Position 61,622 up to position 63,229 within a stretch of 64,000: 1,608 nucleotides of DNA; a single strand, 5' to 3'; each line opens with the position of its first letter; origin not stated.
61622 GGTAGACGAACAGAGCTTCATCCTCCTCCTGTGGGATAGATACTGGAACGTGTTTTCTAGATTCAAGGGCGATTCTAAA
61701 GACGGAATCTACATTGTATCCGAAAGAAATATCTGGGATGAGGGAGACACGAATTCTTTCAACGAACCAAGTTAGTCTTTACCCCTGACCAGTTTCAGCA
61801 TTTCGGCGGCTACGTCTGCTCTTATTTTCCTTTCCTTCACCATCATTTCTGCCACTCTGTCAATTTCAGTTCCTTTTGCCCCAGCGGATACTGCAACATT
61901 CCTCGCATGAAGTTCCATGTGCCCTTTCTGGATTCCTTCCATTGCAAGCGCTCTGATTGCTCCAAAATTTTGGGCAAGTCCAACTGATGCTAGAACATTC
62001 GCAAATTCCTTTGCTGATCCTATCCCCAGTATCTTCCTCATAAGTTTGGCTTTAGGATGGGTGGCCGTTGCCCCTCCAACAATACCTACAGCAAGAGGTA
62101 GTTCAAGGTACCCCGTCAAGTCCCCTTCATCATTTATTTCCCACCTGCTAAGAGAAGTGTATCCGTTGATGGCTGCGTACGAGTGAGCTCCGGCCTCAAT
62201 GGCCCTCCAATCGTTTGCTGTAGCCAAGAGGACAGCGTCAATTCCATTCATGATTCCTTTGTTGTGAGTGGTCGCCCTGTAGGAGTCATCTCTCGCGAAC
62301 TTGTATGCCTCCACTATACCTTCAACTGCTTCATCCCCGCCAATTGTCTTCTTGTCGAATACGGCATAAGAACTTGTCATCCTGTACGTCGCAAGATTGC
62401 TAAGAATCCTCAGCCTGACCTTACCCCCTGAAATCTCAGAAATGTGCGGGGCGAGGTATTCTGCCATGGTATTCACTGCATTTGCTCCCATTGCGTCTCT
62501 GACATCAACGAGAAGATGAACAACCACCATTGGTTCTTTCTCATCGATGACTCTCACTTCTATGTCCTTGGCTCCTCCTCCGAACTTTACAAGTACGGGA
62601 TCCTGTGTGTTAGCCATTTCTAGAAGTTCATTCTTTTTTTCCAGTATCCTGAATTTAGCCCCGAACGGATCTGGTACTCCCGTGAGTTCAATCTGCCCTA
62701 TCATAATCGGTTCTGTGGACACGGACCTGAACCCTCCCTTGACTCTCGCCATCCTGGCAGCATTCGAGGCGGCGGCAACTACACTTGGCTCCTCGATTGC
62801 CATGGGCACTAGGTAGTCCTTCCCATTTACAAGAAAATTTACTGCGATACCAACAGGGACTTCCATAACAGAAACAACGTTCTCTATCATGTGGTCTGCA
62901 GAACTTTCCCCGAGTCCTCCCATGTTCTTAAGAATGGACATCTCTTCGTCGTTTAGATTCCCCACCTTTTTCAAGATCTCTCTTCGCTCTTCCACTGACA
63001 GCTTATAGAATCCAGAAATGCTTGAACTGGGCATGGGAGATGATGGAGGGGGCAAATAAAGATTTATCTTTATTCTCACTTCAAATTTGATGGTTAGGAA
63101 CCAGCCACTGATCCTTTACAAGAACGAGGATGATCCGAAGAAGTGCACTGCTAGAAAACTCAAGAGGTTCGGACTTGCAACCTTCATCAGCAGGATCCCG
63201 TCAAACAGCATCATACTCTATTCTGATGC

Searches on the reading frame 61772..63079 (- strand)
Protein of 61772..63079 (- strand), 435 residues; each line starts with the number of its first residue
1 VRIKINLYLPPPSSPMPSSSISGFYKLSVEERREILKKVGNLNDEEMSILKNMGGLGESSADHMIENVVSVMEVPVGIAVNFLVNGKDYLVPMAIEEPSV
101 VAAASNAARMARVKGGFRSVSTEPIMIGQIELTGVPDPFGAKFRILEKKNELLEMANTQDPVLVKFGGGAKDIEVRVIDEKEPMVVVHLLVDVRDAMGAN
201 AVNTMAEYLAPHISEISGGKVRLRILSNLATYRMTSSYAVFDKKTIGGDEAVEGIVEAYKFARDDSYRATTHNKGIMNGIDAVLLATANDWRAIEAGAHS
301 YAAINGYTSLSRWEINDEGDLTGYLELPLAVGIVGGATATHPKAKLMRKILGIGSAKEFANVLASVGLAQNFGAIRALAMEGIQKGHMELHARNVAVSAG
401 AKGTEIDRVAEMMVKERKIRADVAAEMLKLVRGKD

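Call 6: search_protein_families(library=pfam, proteins=[window:61772-63079:-], max_evalue=0.01)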
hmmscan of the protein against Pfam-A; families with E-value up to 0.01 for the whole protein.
window:61772-63079:- (435 aa): 1 family
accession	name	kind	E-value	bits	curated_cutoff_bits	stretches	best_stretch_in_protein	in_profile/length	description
PF00368.23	HMG-CoA_red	-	2.6e-111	372.6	27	1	28-392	1-368/368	Hydroxymethylglutaryl-coenzyme A reductase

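Call 9: find_related_loci(query=window:61772-63079:-, collection=genome_contigs, flank=10000)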
Query window:61772-63079:- (435 aa) in genome_contigs; peptide patterns used: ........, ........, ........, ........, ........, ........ (x = any residue, [..] = any of these).
600 stretches matched a pattern (row limit reached: there are more); 598 encode a relative of the query (tblastn E <= 1e-3); the best 80 are kept; 80 distinct loci.
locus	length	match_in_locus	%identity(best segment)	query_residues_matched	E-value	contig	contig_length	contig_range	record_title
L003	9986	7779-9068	88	3-432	0e+0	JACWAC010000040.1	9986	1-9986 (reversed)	MAG: Thermoplasmatales archaeon isolate A_EUR_01 NODE_46_length_9986_cov_9.031417, whole genome shotgun sequence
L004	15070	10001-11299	87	3-435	0e+0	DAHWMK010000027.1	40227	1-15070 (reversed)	MAG TPA_asm: Thermoplasmatales archaeon isolate clean1374 k141_147504, whole genome shotgun sequence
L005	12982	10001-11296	77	3-434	0e+0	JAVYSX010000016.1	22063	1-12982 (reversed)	MAG: Thermoplasmatales archaeon isolate DRTY-19_202007_bins_24 DRTY-19_202007_bins_24_scaffold_16, whole genome shotgun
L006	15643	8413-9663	76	16-432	0e+0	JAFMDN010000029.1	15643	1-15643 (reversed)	MAG: Methanobacteriota archaeon isolate CPBay_Spr30G08_8 NODE_2190_length_15643_cov_10.023929, whole genome shotgun sequ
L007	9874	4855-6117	63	13-432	3e-169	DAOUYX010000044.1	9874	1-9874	MAG TPA_asm: Methanosarcinales archaeon isolate CSMAG_938 CSMAG_938_k141_318428_length_9874_cov_9.4615, whole genome sho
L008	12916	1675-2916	63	18-429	2e-163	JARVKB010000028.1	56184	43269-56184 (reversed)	MAG: Nitrososphaeria archaeon isolate DRTY6_bin.138 NODE_1640_length_56184_cov_3.63337, whole genome shotgun sequence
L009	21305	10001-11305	58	5-428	6e-163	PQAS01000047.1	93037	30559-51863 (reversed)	MAG: Candidatus Methanoperedenaceae archaeon isolate FeB_1 FeB1_47, whole genome shotgun sequence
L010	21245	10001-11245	63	16-429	2e-162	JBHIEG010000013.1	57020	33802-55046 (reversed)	MAG: Candidatus Hydrothermarchaeota archaeon isolate b3.sp1_bin.60 NODE_62_length_57020_cov_10.099394, whole genome shot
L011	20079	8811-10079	60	18-433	5e-160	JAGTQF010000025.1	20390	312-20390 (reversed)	MAG: Candidatus Bathyarchaeota archaeon isolate JZ_bin_36.3 JZ_bin_36.3_NODE_25, whole genome shotgun sequence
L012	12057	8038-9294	61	7-424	9e-160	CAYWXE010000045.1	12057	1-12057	MAG TPA_asm: uncultured archaeon isolate SRP141552_co1_136 genome assembly, contig: NODE_2442_length_12057_cov_33.817864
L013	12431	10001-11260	57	18-432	3e-158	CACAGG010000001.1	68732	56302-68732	uncultured marine group III euryarchaeote isolate AG-343-J07 genome assembly, contig: AG-343-J07_NODE_1, whole genome sh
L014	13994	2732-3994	57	15-434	7e-158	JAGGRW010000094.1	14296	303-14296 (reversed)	MAG: Methanosarcinales archaeon isolate AUK006 PB_MANV_006_c_000000000417, whole genome shotgun sequence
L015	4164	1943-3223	60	16-434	1e-162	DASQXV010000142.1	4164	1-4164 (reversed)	MAG TPA_asm: Thermoplasmata archaeon isolate SMAG_U11048 k141_64460, whole genome shotgun sequence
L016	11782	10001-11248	61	16-429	2e-157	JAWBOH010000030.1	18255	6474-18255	MAG: Candidatus Bathyarchaeia archaeon isolate HHBFW-2_201803_bins_195 HHBFW-2_201803_bins_195_scaffold_30, whole genome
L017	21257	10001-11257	60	14-432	1e-156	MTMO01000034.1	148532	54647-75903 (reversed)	MAG: Archaeoglobus sp. JdFR-27 JGI24020J35080_1000059, whole genome shotgun sequence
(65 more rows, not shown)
